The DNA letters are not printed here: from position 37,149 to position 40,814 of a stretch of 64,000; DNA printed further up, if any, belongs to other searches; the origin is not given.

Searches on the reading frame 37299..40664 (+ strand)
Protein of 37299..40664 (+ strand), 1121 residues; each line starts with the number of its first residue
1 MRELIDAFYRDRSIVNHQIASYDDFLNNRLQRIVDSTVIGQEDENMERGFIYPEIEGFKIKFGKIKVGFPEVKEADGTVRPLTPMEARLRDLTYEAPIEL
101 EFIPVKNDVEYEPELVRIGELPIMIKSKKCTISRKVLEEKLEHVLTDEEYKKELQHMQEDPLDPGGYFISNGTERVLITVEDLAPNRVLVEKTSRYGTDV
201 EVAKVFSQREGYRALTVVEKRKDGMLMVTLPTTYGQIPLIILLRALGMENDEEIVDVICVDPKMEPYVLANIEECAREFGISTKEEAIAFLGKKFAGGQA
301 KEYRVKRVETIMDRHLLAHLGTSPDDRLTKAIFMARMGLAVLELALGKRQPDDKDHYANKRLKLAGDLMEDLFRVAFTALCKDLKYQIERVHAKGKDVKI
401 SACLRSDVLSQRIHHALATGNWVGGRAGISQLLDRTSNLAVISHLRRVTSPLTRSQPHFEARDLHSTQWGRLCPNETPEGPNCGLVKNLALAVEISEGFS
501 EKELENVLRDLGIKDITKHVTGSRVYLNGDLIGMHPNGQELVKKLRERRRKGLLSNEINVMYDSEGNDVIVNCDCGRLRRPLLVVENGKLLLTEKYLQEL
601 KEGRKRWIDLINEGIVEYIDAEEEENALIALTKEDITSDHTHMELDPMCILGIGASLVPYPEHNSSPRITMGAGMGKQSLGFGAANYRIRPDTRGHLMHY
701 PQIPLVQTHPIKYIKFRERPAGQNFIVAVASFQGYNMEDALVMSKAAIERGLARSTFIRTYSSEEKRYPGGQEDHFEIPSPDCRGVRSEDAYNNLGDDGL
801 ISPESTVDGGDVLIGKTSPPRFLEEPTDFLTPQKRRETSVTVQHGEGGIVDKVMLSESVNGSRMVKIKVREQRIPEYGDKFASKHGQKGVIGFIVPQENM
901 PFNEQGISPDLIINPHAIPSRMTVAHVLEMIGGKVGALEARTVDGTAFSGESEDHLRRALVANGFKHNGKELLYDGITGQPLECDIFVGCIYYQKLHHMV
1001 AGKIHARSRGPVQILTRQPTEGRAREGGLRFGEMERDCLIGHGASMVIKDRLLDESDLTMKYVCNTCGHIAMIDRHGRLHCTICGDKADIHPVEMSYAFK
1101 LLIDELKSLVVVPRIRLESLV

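Call 8: search_protein_families(library=ncbifam, proteins=[window:37299-40664:+], max_evalue=0.00001)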
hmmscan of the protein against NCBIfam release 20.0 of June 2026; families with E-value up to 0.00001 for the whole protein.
window:37299-40664:+ (1121 aa): 7 families
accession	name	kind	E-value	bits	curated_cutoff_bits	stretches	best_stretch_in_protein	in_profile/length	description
NF006335.0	PRK08565.1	equivalog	0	1673.4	1402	1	2-1119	14-1113/1116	DNA-directed RNA polymerase subunit B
TIGR03670.1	rpoB_arch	equivalog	9.9e-298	988.4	811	1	525-1119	1-597/599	DNA-directed RNA polymerase subunit B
NF007175.0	PRK09606.1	equivalog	1.3e-205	683.6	355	1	2-519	5-494/496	DNA-directed RNA polymerase subunit B''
NF001616.1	PRK00405.1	equivalog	1.9e-110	370.3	896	2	722-1057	689-1051/1096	DNA-directed RNA polymerase subunit beta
TIGR02013.1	rpoB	equivalog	3e-102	343.2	801.15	3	862-1057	997-1195/1238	DNA-directed RNA polymerase subunit beta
NF011417.0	PRK14844.1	equivalog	1.4e-61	208.1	4632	4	944-1057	1273-1386/2839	DNA-directed RNA polymerase subunit beta/beta'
NF007172.0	PRK09603.1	equivalog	4.7e-60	202.5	5372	3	948-1057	1219-1328/2890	DNA-directed RNA polymerase subunit beta/beta'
